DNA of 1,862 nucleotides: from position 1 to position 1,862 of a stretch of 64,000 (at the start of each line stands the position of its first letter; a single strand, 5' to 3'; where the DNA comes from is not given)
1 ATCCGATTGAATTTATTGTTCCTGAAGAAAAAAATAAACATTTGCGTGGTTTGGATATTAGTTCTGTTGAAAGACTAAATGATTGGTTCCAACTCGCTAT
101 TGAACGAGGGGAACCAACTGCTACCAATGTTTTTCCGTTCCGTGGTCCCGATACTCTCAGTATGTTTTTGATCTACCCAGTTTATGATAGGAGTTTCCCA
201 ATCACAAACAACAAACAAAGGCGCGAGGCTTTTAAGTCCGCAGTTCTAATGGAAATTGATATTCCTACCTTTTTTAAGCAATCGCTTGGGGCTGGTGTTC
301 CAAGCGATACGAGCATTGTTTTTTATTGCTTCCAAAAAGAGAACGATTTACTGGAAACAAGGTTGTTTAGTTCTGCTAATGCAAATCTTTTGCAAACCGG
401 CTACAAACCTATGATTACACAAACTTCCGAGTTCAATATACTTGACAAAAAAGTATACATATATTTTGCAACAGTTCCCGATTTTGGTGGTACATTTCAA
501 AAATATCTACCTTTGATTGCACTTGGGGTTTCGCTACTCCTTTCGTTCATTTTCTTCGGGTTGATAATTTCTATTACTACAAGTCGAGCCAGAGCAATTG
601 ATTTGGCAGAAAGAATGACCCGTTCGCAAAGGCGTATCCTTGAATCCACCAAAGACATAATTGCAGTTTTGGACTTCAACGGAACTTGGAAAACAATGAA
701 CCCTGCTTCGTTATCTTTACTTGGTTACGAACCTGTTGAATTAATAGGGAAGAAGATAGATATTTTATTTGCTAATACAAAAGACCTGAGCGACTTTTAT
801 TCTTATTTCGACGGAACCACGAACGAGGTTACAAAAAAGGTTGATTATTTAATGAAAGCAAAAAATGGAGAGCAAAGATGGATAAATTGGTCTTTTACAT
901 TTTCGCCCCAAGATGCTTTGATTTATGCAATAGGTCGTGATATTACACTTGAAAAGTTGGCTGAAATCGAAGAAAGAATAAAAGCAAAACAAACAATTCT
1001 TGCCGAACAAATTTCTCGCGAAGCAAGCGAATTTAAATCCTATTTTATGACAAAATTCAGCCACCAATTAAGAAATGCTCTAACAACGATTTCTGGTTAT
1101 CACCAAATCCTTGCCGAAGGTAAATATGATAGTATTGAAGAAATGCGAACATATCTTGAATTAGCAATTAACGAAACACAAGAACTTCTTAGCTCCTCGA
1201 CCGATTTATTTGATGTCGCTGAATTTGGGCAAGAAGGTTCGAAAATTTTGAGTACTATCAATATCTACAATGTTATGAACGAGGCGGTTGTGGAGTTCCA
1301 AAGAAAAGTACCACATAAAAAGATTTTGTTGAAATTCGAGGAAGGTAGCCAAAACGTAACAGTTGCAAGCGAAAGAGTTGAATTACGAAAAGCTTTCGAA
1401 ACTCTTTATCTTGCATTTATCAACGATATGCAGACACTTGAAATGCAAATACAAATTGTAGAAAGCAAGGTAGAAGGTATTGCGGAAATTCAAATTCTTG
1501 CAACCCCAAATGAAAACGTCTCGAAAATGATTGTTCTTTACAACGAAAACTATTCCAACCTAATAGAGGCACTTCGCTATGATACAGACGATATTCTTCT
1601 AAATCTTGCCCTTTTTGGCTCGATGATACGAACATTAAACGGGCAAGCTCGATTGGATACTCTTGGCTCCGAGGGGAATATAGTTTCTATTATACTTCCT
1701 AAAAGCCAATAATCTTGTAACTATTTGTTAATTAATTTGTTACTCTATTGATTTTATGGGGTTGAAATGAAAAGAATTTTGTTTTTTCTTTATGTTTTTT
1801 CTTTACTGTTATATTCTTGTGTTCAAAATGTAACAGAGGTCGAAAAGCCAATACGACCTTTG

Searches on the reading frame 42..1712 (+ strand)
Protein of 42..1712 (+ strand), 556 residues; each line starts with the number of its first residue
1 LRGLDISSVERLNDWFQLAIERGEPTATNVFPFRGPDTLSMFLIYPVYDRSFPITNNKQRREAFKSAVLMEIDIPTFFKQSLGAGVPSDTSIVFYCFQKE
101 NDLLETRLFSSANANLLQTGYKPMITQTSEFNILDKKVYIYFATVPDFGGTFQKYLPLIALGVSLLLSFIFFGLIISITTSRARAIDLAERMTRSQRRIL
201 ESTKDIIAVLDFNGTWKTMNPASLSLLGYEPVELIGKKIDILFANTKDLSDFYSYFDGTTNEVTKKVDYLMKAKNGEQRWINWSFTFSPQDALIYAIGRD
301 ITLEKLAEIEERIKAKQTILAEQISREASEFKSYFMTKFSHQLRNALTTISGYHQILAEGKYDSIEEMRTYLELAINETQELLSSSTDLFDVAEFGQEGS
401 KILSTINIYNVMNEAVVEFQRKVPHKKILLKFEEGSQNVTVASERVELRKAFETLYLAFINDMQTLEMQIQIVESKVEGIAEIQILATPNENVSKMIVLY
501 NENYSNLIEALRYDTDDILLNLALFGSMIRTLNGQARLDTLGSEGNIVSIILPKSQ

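Call 50: search_protein_families(library=ncbifam, proteins=[window:42-1712:+], max_evalue=0.00001)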
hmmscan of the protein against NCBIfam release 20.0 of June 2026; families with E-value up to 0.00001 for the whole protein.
window:42-1712:+ (556 aa): 9 families
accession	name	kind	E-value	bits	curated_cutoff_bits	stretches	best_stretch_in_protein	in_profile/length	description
NF008468.0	PRK11360.1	equivalog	1.4e-14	53.5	646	1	195-472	269-528/616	two-component system sensor histidine kinase AtoS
TIGR00229.1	sensory_box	domain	1.4e-12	47.9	22.9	1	197-308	8-123/126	PAS domain S-box protein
TIGR02966.1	phoR_proteo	equivalog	6.4e-11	41.8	334.2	1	193-461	5-243/333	phosphate regulon sensor histidine kinase PhoR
NF041593.1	histid_kinase_PdhS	equivalog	2.8e-10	38.8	2000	1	196-431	669-904/1041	cell-division control histidine kinase PdhS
NF046044.1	PnpS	equivalog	3.8e-09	36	400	1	318-455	154-293/390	two-component system histidine kinase PnpS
NF033091.0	HK_VanS_ACDEFG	equivalog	2.6e-08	33.3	400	1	299-536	38-277/293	vancomycin resistance histidine kinase VanS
NF033092.0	HK_WalK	equivalog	6.4e-08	31.6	725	1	332-442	372-483/594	cell wall metabolism sensor histidine kinase WalK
NF045911.1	TCSHisKinNblS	equivalog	7.6e-07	27.8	1000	1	309-438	364-495/621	two-component system sensor histidine kinase NblS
NF041947.1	LuxQ_Vibrio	equivalog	1.5e-06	26.4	1200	1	278-450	425-590/843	quorum-sensing autoinducer 2 sensor kinase/phosphatase LuxQ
